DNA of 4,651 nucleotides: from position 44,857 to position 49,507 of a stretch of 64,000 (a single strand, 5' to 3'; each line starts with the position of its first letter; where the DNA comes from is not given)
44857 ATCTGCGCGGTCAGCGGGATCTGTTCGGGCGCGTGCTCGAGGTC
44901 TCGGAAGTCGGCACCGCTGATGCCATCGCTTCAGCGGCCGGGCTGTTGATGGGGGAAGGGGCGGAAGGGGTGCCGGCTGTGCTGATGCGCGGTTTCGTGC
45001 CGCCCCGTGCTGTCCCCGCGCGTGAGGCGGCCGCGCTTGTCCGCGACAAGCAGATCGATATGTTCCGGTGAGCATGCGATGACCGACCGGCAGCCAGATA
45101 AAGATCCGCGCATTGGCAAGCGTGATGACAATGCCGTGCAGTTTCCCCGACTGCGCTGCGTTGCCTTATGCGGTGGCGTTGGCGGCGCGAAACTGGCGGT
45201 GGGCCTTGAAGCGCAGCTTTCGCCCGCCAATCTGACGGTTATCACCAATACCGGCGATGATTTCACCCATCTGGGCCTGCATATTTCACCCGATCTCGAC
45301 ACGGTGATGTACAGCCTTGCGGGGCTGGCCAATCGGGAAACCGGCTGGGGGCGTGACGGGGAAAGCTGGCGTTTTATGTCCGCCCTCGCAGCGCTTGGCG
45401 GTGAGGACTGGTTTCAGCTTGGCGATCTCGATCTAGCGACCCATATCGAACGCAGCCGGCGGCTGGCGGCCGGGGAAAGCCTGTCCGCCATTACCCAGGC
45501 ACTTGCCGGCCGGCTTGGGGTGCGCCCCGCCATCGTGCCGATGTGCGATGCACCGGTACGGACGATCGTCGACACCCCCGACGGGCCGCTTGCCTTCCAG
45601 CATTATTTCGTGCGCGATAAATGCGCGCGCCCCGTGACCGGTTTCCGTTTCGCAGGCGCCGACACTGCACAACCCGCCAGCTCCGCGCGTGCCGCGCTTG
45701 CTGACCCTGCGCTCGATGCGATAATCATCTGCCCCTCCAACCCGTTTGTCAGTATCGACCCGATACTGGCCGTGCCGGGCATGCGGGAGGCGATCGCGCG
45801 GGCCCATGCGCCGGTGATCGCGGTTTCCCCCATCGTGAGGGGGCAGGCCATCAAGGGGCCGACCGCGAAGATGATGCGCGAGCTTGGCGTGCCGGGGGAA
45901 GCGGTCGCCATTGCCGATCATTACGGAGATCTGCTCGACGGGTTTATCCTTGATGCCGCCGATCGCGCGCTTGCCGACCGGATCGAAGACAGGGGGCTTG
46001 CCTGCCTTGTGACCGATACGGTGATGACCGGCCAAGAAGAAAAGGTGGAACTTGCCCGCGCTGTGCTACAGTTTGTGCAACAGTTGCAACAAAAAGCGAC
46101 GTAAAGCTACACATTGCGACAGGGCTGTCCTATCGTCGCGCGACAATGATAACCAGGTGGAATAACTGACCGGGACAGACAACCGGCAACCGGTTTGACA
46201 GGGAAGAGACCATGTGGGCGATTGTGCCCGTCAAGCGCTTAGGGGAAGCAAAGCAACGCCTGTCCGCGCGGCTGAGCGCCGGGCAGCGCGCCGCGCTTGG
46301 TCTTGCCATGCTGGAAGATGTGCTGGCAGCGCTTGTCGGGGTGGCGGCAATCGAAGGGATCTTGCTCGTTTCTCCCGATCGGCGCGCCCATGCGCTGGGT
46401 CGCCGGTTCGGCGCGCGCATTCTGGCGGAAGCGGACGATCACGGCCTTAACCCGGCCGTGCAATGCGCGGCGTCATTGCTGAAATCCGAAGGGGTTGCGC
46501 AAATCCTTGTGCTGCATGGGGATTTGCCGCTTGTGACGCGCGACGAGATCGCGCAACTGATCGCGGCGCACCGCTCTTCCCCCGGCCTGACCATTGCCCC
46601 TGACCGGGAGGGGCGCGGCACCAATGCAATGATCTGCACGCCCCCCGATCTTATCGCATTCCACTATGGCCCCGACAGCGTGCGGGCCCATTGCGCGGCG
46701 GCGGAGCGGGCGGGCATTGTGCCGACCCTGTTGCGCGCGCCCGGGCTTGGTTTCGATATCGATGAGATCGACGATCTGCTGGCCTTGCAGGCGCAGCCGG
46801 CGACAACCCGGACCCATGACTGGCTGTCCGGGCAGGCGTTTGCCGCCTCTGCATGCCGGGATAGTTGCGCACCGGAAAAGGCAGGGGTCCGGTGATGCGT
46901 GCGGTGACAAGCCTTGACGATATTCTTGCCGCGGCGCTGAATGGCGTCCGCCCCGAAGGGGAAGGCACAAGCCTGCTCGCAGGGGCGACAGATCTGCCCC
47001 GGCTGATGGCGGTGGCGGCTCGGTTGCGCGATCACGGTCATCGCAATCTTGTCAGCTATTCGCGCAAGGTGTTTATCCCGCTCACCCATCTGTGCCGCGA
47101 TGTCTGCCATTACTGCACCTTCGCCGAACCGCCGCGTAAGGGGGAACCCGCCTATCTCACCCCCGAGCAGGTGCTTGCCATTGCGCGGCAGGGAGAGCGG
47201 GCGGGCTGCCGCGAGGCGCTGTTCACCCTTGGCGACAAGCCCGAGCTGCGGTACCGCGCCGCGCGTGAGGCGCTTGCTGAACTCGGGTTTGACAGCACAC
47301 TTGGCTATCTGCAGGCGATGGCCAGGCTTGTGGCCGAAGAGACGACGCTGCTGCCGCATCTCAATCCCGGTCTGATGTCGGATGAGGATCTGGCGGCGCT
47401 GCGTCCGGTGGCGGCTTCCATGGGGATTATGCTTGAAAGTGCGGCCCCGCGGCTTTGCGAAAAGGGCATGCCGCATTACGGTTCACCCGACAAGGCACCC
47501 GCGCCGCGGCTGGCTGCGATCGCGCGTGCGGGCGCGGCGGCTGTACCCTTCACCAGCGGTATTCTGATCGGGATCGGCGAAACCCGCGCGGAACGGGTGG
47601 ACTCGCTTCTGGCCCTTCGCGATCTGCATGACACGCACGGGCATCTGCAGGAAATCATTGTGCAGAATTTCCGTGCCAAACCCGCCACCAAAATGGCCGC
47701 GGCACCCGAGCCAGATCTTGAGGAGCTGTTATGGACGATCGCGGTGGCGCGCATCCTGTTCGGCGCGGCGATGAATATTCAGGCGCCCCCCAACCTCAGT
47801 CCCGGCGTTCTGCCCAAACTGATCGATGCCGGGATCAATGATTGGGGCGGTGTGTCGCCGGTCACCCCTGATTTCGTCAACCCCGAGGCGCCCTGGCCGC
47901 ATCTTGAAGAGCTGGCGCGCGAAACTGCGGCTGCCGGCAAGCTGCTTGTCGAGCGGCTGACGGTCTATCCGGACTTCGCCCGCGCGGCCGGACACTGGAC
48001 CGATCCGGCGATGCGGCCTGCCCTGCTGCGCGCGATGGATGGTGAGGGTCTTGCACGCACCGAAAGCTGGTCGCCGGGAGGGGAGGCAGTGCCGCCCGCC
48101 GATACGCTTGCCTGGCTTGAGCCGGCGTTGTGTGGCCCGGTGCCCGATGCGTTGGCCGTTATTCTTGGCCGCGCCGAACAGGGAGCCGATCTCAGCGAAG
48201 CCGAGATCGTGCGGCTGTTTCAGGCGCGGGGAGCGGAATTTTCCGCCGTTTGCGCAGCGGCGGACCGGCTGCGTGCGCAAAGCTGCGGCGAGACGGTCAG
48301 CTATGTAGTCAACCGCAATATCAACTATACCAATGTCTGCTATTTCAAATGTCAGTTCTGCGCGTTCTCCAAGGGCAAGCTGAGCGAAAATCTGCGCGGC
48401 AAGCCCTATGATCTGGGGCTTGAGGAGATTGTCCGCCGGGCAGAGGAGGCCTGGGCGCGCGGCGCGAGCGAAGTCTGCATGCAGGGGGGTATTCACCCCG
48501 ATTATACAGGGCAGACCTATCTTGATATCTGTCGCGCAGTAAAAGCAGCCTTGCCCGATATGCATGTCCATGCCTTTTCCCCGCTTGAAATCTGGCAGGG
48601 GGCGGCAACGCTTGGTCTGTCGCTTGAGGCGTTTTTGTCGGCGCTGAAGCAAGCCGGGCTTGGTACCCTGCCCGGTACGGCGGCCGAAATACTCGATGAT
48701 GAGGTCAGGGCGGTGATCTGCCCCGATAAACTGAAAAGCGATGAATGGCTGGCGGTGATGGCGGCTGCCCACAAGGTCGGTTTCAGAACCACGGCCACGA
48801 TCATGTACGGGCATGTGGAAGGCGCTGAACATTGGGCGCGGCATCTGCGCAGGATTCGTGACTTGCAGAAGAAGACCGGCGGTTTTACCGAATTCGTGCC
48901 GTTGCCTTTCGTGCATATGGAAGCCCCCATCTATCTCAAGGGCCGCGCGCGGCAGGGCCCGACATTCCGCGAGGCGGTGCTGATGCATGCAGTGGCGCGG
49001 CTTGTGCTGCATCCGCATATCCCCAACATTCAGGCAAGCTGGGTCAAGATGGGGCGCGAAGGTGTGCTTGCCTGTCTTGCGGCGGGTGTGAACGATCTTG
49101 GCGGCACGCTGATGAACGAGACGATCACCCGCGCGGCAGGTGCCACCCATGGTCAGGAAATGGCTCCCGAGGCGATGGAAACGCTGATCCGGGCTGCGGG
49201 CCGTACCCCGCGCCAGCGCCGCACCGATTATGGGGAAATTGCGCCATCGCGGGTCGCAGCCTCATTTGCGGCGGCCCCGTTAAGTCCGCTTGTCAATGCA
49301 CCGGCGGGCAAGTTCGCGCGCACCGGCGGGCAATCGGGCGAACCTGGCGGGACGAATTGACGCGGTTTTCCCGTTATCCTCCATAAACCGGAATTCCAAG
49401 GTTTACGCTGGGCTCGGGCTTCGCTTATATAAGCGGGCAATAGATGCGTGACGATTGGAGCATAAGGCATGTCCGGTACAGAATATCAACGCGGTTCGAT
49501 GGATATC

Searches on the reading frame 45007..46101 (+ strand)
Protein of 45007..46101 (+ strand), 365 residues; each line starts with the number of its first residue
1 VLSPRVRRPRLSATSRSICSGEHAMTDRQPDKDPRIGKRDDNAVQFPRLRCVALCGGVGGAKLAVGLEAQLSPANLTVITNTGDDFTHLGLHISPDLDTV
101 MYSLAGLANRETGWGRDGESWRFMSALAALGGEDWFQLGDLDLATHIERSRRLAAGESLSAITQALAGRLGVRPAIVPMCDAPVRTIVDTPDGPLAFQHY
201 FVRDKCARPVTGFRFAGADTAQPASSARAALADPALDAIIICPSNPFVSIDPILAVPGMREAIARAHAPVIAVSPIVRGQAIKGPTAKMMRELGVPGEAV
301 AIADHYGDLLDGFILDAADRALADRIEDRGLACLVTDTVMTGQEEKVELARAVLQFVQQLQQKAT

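Call 64: search_protein_families(library=pfam, proteins=[window:45007-46101:+], max_evalue=0.00001)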
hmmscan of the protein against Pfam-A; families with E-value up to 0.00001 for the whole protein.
window:45007-46101:+ (365 aa): 1 family
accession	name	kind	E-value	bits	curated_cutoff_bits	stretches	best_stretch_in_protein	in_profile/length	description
PF01933.23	CofD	-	5.1e-46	157.6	30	1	52-337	2-273/290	2-phospho-L-lactate transferase CofD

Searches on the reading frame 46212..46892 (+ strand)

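Call 64: search_protein_families(library=pfam, proteins=[window:46212-46892:+], max_evalue=0.00001)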
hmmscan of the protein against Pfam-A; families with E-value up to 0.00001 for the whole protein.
window:46212-46892:+ (227 aa): 2 families
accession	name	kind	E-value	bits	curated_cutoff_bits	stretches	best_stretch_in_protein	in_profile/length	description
PF01983.22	CofC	-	1.1e-22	80.7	22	1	1-212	1-202/217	Guanylyl transferase CofC like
PF12804.13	NTP_transf_3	-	1.3e-10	42.2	27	1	30-141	23-132/160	MobA-like NTP transferase domain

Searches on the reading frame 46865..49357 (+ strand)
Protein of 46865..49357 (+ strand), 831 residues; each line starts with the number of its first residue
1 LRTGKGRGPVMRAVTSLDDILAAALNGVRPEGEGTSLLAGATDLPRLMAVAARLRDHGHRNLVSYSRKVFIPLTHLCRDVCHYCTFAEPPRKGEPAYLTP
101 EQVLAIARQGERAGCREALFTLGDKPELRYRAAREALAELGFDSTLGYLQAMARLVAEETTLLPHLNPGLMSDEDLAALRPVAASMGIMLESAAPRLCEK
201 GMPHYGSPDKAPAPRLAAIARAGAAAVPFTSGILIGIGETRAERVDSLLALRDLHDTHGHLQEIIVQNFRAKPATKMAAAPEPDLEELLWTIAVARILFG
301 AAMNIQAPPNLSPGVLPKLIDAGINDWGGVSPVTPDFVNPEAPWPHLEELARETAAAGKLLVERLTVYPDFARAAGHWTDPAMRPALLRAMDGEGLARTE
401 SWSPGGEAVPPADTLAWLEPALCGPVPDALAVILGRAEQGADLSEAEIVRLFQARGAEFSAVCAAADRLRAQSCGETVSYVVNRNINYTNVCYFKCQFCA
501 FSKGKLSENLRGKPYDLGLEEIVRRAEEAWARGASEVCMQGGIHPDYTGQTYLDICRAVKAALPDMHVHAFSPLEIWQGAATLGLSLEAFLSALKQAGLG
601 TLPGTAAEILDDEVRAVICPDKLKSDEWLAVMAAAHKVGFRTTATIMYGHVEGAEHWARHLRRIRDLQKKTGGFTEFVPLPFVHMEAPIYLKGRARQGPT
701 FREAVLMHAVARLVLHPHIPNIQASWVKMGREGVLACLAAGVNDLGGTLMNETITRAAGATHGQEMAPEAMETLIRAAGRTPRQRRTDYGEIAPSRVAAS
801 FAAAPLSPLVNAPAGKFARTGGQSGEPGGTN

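Call 64: search_protein_families(library=pfam, proteins=[window:46865-49357:+], max_evalue=0.00001)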
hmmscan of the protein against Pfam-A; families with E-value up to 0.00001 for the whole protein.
window:46865-49357:+ (831 aa): 2 families
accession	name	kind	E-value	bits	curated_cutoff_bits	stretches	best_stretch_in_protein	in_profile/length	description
PF04055.27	Radical_SAM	-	1.6e-35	123.2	29.5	2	486-663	1-165/166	Radical SAM superfamily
PF19288.4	CofH_C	-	3.7e-19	69.2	27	1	673-790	3-117/125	CofH/MqnC C-terminal region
